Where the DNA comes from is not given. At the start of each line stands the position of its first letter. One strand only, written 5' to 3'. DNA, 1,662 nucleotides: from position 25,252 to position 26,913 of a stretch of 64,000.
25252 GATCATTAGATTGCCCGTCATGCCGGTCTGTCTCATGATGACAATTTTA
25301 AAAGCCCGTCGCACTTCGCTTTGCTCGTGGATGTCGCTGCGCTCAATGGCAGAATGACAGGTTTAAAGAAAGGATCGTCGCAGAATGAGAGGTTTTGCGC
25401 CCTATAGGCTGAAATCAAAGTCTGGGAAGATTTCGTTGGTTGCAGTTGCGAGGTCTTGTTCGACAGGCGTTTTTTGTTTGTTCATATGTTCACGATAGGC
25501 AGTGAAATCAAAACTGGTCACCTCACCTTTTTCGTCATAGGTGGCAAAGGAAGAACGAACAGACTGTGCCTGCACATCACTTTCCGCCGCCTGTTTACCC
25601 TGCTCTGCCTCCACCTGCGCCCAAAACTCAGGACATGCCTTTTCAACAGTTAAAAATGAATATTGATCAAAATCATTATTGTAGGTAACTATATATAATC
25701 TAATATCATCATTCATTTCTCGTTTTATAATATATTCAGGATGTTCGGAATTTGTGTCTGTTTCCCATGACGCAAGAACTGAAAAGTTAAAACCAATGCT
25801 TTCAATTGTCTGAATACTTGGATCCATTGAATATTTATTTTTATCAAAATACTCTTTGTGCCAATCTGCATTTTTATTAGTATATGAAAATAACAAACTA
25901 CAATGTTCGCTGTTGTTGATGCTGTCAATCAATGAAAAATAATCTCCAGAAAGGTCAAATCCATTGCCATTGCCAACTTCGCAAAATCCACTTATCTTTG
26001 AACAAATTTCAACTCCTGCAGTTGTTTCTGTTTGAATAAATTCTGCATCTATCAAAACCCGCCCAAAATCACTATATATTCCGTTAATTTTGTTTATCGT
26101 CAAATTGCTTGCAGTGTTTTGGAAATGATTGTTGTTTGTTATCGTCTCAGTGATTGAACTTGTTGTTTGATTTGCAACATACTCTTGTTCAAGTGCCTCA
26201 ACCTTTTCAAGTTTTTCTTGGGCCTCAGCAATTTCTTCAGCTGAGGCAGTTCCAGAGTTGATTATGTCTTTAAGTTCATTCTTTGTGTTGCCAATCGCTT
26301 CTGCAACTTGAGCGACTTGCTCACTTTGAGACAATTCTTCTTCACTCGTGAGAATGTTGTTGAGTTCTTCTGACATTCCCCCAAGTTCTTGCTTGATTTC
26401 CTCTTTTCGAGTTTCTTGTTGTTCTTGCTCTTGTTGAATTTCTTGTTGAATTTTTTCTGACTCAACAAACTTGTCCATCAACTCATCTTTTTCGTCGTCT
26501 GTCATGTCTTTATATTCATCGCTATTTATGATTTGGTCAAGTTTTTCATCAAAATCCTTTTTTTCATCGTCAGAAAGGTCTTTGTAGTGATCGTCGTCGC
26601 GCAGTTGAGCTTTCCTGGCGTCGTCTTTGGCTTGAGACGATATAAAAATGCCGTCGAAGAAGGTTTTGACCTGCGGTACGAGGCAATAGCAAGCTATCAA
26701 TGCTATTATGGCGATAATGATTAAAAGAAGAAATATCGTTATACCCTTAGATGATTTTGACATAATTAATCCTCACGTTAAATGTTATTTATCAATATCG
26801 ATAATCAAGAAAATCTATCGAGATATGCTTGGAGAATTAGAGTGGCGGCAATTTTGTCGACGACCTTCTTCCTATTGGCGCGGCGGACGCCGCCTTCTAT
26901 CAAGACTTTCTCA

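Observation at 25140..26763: Compositionally foreign segment makes a chimeric membrane-anchored acidic protein gene between ruvX and rpsB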

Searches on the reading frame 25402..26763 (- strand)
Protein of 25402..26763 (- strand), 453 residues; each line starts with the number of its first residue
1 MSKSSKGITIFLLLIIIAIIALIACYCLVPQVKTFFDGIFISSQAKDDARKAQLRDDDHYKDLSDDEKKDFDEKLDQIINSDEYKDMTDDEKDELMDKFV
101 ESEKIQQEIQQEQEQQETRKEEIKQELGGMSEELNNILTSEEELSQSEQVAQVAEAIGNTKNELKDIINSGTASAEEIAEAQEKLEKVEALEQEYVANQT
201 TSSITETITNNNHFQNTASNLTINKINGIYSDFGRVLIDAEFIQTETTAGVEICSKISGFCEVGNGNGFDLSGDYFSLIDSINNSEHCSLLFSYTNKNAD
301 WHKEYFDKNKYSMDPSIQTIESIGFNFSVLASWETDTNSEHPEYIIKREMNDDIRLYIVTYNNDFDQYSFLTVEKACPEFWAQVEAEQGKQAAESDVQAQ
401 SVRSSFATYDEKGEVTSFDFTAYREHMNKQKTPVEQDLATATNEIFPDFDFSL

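Call 5: search_protein_families(library=pfam, proteins=[window:25402-26763:-], max_evalue=1)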
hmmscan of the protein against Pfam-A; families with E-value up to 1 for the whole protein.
window:25402-26763:- (453 aa): 1 family
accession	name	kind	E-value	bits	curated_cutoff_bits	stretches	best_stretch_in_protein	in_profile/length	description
PF01594.21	AI-2E_transport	-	0.18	11.4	34.3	0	6-71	49-108/327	AI-2E family transporter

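Call 7: find_homologous_proteins(query=window:25402-26763:-, max_evalue=0.001)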
Query window:25402-26763:- (453 aa): 27 proteins with E <= 0.001 among 6849 candidates.
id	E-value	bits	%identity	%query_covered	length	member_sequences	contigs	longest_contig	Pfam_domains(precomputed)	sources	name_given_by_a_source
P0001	3.0e-292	987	100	100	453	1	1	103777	-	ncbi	-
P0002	1.7e-105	372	48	92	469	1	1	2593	-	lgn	-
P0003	1.1e-99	353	45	92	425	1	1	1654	-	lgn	-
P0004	2.2e-96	342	45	100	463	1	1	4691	-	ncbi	-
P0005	1.6e-92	329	53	74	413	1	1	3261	-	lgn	-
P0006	5.6e-91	324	47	81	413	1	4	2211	-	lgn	-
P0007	1.6e-87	313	51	72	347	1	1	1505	-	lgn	-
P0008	2.2e-60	223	34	94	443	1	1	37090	-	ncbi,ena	-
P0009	1.2e-59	221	33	97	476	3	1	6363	-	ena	-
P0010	2.7e-59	220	32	100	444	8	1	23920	-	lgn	-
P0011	2.7e-59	220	33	94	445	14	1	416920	-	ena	-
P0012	1.1e-58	218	34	94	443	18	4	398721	-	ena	-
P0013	1.8e-58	217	32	97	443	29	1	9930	-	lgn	-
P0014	1.3e-57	214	33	100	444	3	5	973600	-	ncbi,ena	-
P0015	3.2e-57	213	33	97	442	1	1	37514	-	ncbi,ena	-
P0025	5.5e-42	163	32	87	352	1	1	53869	-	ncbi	-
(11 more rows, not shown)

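Call 9: find_encoding_contigs(protein=P0001, flank=4000, max_places=3)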
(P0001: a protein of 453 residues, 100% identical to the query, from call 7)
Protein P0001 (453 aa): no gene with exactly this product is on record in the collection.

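Call 10: find_encoding_contigs(protein=P0014, flank=5000, max_places=4)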
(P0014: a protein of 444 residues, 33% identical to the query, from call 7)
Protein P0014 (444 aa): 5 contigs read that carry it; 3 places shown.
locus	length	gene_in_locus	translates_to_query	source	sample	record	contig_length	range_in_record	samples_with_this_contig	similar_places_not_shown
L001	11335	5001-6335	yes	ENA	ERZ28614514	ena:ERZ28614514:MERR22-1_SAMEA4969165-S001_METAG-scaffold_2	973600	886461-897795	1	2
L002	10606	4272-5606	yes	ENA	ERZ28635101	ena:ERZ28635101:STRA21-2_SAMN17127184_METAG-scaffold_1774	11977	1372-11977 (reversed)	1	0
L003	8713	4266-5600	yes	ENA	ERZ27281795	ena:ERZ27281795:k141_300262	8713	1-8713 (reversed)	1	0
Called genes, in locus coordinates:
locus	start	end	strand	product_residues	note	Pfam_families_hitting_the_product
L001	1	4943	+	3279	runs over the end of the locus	PF13306:LRR_5, PF13855:LRR_8 (faint), PF13306:LRR_5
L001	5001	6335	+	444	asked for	-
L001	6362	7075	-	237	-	PF01113:DapB_N, PF05173:DapB_C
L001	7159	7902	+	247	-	-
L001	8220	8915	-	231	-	PF07947:YhhN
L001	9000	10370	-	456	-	PF00675:Peptidase_M16, PF05193:Peptidase_M16_C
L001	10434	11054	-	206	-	-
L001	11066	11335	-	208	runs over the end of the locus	-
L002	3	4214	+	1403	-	?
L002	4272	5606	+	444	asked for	-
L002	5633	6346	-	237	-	PF01113:DapB_N, PF05173:DapB_C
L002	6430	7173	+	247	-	-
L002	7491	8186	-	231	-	PF07947:YhhN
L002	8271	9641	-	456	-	PF00675:Peptidase_M16, PF05193:Peptidase_M16_C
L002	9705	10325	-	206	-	-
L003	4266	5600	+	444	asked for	-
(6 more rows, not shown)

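Call 11: find_encoding_contigs(protein=P0004, flank=5000, max_places=3)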
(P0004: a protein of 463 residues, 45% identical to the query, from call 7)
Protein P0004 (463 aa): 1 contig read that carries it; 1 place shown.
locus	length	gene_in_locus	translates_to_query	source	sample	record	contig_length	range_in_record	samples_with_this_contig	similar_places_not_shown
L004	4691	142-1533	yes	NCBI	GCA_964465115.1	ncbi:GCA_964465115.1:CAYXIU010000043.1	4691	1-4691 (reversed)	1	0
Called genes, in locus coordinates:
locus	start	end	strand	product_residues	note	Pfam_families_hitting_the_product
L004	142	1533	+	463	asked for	-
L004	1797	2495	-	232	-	-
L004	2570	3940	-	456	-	PF00675:Peptidase_M16, PF05193:Peptidase_M16_C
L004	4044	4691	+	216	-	?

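Call 13: find_related_loci(query=A1, collection=genome_contigs, flank=6000)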
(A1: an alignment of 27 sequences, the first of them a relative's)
Query A1 (453 aa) in genome_contigs; peptide patterns used: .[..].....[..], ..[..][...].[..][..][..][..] (x = any residue, [..] = any of these).
600 stretches matched a pattern (row limit reached: there are more); 1 encode a relative of the query (tblastn E <= 1e-3); 1 distinct loci.
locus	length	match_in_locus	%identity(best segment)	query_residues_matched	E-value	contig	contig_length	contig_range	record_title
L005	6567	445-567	53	350-392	6e-10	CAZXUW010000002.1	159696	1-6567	MAG TPA_asm: uncultured Bacteroides sp. isolate SRP350583_co1_154 genome assembly, contig: NODE_72_length_159696_cov_359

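Call 21: find_encoding_contigs(protein=P0002, flank=6000, max_places=3)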
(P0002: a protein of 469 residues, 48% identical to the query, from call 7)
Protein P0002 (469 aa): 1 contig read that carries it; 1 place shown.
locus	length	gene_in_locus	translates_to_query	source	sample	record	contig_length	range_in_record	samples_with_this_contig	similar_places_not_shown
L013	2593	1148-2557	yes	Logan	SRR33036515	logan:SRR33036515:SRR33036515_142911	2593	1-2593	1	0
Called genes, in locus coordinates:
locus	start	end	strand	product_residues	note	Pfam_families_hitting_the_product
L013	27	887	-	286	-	-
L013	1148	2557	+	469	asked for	-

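Call 22: find_encoding_contigs(protein=P0005, flank=6000, max_places=3)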
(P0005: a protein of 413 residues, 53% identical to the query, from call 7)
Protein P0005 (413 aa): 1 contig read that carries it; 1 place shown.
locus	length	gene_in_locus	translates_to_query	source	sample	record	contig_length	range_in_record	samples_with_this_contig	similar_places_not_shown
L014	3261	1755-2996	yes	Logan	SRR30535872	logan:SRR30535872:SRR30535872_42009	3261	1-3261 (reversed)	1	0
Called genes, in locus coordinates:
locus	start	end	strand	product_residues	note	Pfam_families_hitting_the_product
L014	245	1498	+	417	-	PF02878:PGM_PMM_I, PF02879:PGM_PMM_II (weak), PF02880:PGM_PMM_III, PF00408:PGM_PMM_IV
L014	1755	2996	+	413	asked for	-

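Call 23: find_encoding_contigs(protein=P0025, flank=6000, max_places=3)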
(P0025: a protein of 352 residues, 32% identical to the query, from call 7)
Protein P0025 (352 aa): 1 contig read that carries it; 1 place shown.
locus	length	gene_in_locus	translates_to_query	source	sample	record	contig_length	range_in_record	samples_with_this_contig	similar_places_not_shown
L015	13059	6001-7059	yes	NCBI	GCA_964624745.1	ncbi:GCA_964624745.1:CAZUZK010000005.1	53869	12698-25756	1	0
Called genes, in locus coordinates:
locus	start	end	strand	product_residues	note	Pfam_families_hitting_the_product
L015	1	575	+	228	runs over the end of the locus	PF14622:Ribonucleas_3_3, PF00636:Ribonuclease_3, PF00035:dsrm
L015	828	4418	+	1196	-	PF02463:SMC_N, PF13175:AAA_15, PF13476:AAA_23, PF06470:SMC_hinge, PF13304:AAA_21 (weak)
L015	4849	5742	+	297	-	PF02881:SRP54_N, PF06414:Zeta_toxin (weak), PF00448:SRP54, PF13604:AAA_30 (weak)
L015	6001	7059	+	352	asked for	-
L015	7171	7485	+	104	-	PF04297:UPF0122, PF04545:Sigma70_r4 (weak), PF08281:Sigma70_r4_2 (weak)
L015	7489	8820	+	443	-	PF02881:SRP54_N, PF06414:Zeta_toxin, PF00448:SRP54, PF01583:APS_kinase (faint), PF01656:CbiA (weak), PF02978:SRP_SPB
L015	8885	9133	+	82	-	PF00886:Ribosomal_S16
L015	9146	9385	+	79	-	PF13083:KH_KhpA-B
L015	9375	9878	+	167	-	PF01782:RimM, PF24986:PRC_RimM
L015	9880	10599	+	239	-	PF01746:tRNA_m1G_MT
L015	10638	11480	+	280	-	PF01926:MMR_HSR1, PF02421:FeoB_N (weak)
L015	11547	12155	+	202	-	PF01351:RNase_HII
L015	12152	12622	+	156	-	PF02021:UPF0102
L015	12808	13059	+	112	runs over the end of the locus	PF01245:Ribosomal_L19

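Call 25: predict_structure(alignment_id=A1)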
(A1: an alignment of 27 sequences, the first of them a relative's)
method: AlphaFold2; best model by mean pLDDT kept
length: 453 residues; sequences in the alignment: 27
mean_pLDDT: 83.0   pTM: 0.70
mean pLDDT of the five models: 83.0, 81.8, 80.0, 79.4, 79.1
residues with pLDDT >= 90: 226; 70-90: 157; 50-70: 43; < 50: 27
segments of 3 or more residues with pLDDT < 50: 1-4, 431-453
pLDDT, mean of each block of 10 residues (from residue 1): 53 76 67 56 80 89 93 94 91 92 92 90 91 89 85 92 94 93 93 91 90 86 92 87 92 93 77 75 86 91 95 94 95 88 95 93 93 89 82 64 77 78 72 36 32 30
secondary structure, 60 per line:
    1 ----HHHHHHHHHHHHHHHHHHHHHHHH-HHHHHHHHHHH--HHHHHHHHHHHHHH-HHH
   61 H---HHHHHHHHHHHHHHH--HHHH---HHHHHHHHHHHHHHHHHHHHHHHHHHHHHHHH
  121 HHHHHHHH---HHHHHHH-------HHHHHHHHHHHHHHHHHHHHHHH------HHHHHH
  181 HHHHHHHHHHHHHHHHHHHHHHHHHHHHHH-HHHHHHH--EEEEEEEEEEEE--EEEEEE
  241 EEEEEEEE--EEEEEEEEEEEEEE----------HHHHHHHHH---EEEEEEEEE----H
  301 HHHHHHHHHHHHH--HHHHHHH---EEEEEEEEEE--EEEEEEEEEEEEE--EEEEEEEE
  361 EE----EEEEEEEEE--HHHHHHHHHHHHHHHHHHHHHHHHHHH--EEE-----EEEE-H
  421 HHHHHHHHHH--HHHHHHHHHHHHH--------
elements in order: H5-28 H30-40 H43-56 H58-61 H65-79 H82-85 H89-128 H132-138 H146-168 H175-210 H212-218 E221-232 E235-248 E251-264 H275-283 E287-295 H300-313 H316-322 E326-335 E338-350 E353-362 E367-375 H378-404 E407-409 E415-418 H420-430 H433-445

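Call 27: search_protein_representatives(alignment_id=A1)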
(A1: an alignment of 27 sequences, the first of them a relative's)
Query: 27 sequences, 432 profile positions. Proteins with E-value up to 0.001 (for the whole library): 56; up to 1e-10: 36; up to 1e-30: 29. The best 56 are listed.
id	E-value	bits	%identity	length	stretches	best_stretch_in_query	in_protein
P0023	3.9e-169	579.6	-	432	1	1-432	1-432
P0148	9.0e-159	545.5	-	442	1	4-432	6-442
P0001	7.2e-158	542.5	-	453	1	1-432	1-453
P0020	4.6e-134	464.0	-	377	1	5-375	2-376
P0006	1.0e-131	456.3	-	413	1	3-374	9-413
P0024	7.9e-128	443.5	-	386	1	3-378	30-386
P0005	1.1e-127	443.1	-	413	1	3-388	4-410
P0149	1.2e-123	429.8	-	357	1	40-374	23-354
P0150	4.5e-122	424.5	-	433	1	5-432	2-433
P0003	3.2e-121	421.7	-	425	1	39-402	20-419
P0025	1.1e-120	420.0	-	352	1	49-375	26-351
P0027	1.4e-113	396.5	-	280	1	100-379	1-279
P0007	9.9e-112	390.5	-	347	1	67-373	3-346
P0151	4.3e-111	388.3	-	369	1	3-373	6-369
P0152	3.2e-108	378.9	-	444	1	4-431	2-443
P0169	8.2e-23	97.5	-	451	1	106-432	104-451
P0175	2.2e-10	56.5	-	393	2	149-432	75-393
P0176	2.3e-10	56.5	-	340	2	2-126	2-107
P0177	2.3e-10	56.4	-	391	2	46-126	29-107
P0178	5.8e-10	55.1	-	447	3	368-432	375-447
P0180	5.5e-09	51.9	-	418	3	373-432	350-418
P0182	3.2e-07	46.1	-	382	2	371-432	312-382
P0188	6.0e-06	41.9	-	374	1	366-432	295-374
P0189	6.9e-06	41.7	-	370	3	373-432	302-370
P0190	2.0e-05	40.2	-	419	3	368-432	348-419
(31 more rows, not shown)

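Call 47: find_encoding_contigs(protein=P0178, flank=8000, max_places=3)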
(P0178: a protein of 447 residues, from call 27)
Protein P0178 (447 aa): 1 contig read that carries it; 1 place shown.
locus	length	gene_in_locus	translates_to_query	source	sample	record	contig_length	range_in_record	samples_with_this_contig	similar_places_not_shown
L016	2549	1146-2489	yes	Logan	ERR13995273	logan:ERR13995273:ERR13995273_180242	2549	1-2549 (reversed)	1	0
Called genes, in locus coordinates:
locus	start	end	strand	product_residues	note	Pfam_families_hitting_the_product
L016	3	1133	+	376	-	?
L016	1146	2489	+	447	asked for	-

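Call 57: find_related_loci(query=A1, collection=viral_contigs, flank=6000)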
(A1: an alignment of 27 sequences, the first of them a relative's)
Query A1 (453 aa) in viral_contigs; peptide patterns used: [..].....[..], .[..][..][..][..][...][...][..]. (x = any residue, [..] = any of these).
311 stretches matched a pattern, but none encodes a relative of the query by tblastn (E <= 1e-3).

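Call 58: search_dna_similar(query=window:25402-26763:-, collection=phages, mode=protein, max_evalue=0.001)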
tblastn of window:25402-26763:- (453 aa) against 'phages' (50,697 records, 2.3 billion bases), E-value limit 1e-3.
No match.

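Call 59: search_dna_similar(query=window:25402-26763:-, collection=plasmids, mode=protein, max_evalue=0.001)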
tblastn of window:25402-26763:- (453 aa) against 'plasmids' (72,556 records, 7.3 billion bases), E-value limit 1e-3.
No match.

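Call 66: search_protein_families(library=ncbifam, proteins=[window:25402-26763:-, P0014, P0025, P0178], max_evalue=0.1)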
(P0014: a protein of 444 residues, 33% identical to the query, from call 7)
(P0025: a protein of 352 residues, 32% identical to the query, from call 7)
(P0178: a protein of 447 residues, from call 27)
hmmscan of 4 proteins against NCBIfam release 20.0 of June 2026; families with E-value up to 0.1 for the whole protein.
window:25402-26763:- (453 aa): 3 families
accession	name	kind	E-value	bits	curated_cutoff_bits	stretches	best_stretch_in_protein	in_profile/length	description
TIGR02169.1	SMC_prok_A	equivalog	0.056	11.1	729.4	1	58-199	699-839/1165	chromosome segregation protein SMC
NF041034.1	Rad50_Sulf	equivalog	0.062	11.1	1000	1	58-228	490-656/872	DNA double-strand break repair ATPase Rad50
NF045487.1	ASRP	equivalog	0.07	11.7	300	0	63-200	328-467/593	archaea-specific SMC-related protein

P0014 (444 aa): 0 families

P0025 (352 aa): 1 family
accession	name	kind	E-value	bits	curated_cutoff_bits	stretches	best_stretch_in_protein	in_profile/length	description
TIGR03752.1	conj_TIGR03752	hypoth_equivalog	0.025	13.8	241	1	76-156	33-111/471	TIGR03752 family integrating conjugative element protein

P0178 (447 aa): 1 family
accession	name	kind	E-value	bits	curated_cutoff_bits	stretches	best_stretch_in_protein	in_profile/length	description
NF005081.0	PRK06518.1-1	equivalog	0.057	12.8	424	1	42-105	11-74/247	hypothetical protein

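Call 67: search_protein_families(library=phrogs, proteins=[window:25402-26763:-, P0014, P0025, P0178], max_evalue=0.1)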
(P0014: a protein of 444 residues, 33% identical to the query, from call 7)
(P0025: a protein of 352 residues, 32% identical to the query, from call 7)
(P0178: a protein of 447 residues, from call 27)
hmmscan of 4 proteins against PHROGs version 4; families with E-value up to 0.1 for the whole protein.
window:25402-26763:- (453 aa): 1 family
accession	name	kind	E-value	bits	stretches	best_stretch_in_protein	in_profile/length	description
phrog_9965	-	unknown function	0.058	14.6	0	74-100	17-43/61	-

P0014 (444 aa): 1 family
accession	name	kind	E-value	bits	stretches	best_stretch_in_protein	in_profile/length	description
phrog_4236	-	unknown function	0.047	14.6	0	104-216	16-133/140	-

P0025 (352 aa): 2 families
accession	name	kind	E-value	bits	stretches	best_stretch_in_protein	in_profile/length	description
phrog_15385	-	unknown function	0.011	16.7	1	70-182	50-162/181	-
phrog_15939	-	tail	0.066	14.1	0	82-174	6-98/202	tail assembly chaperone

P0178 (447 aa): 2 families
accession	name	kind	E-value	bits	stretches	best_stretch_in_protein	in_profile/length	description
phrog_3855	-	DNA, RNA and nucleotide metabolism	0.01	17.3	1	3-41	61-99/115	HTH DNA binding protein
phrog_28158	-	unknown function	0.049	14.7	1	8-64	15-70/140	-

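Call 68: search_solved_structures(query=A1, max_evalue=1)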
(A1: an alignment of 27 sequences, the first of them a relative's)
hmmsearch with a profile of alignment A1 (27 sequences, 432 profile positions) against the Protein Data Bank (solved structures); distinct sequences matched with E-value up to 1: 13.
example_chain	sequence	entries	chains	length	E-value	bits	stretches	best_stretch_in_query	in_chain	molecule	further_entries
1uii_A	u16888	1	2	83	0.024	16.8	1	65-139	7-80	Geminin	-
2wvr_A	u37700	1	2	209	0.031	16.4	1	62-142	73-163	GEMININ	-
7bqr_A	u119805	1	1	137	0.087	15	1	120-167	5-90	Mussoc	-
4bry_A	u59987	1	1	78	0.11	14.6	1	74-146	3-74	GEMININ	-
9bqr_A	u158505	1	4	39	0.14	14.3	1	121-149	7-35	K6E/E8K Double Mutant of Cu-4SCC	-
9iho_D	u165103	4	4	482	0.15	14.1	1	267-333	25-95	NUCM (49 kDa) subunit of mitochondrial NADH:ubiquinone oxidoreductase (Complex I)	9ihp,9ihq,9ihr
2dq3_A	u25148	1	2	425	0.17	14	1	92-173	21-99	Seryl-tRNA synthetase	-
8vhs_A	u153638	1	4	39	0.23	13.5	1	122-149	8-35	Cu-4SCC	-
6xxz_A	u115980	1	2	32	0.3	13.2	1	126-152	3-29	2-EK-4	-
1g6u_A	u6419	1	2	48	0.32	13.1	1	138-174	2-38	DOMAIN SWAPPED DIMER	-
2zxx_A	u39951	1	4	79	0.53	12.4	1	83-149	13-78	Geminin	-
9rgy_A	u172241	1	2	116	0.67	12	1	126-183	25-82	sc-apCC3-CW-0NTT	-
2xv9_A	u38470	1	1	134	0.97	11.5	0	89-173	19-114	ABA-1A1 REPEAT UNIT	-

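Call 69: list_cluster_members(proteins=[window:25402-26763:-, window:24176-24937:-, window:23495-24157:-, window:26805-27221:-, window:30294-31580:-, window:11291-13834:-])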
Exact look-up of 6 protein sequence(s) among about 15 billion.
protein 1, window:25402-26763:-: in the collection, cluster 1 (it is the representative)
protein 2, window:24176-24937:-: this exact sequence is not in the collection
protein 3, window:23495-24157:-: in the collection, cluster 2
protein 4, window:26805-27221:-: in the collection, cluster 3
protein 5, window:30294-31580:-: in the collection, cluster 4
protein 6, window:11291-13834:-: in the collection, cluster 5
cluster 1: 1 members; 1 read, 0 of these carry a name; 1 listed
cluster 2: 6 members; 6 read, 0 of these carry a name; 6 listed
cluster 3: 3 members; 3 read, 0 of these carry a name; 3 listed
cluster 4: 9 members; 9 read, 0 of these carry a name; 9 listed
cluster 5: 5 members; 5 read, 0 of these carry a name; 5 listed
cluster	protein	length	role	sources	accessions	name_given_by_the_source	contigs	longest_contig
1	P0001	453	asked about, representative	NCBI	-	-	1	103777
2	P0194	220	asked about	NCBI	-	-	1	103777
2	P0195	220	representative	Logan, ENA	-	-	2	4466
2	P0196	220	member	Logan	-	-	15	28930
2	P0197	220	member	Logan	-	-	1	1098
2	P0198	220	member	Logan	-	-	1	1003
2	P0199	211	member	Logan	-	-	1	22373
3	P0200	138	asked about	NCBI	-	-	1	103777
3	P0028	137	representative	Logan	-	-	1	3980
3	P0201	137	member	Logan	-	-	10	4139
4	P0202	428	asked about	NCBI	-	-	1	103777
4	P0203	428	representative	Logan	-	-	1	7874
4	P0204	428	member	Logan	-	-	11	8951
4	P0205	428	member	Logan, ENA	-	-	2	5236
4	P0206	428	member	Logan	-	-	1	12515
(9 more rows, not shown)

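Call 70: find_encoding_contigs(protein=P0196, flank=7000, max_places=10)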
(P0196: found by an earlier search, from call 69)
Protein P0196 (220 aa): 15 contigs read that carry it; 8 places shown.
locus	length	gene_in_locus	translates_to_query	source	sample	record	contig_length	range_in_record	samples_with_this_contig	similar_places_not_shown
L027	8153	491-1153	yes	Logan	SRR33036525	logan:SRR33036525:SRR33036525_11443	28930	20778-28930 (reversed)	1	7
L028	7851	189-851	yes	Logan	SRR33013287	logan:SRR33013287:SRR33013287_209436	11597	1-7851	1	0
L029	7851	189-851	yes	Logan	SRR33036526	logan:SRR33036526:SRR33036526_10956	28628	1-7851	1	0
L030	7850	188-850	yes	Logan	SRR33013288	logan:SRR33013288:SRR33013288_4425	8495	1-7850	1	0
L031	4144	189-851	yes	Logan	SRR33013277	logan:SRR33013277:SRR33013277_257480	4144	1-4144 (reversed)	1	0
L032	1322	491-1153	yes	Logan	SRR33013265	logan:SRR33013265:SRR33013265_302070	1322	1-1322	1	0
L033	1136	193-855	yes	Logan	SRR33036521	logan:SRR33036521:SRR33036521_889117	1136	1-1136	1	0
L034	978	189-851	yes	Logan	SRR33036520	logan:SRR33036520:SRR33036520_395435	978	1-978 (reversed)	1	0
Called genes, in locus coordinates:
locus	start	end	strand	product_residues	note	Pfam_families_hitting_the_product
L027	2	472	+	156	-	?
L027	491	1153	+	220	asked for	PF00889:EF_TS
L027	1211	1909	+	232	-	PF00696:AA_kinase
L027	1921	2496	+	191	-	PF01765:RRF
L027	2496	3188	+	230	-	PF01255:Prenyltransf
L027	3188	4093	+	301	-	PF01148:CTP_transf_1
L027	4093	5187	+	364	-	PF02670:DXP_reductoisom, PF08436:DXP_redisom_C, PF13288:DXPR_C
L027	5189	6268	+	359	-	PF02163:Peptidase_M50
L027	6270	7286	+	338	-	PF04551:GcpE, PF26540:GcpE_C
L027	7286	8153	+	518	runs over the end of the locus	PF13742:tRNA_anti_2 (weak), PF00929:RNase_T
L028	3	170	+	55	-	?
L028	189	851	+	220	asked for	PF00889:EF_TS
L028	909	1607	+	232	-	PF00696:AA_kinase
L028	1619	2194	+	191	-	PF01765:RRF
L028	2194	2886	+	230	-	PF01255:Prenyltransf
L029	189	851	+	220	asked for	PF00889:EF_TS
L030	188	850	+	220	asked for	PF00889:EF_TS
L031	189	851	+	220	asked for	PF00889:EF_TS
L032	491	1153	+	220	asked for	PF00889:EF_TS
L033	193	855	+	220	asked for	PF00889:EF_TS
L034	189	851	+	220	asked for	PF00889:EF_TS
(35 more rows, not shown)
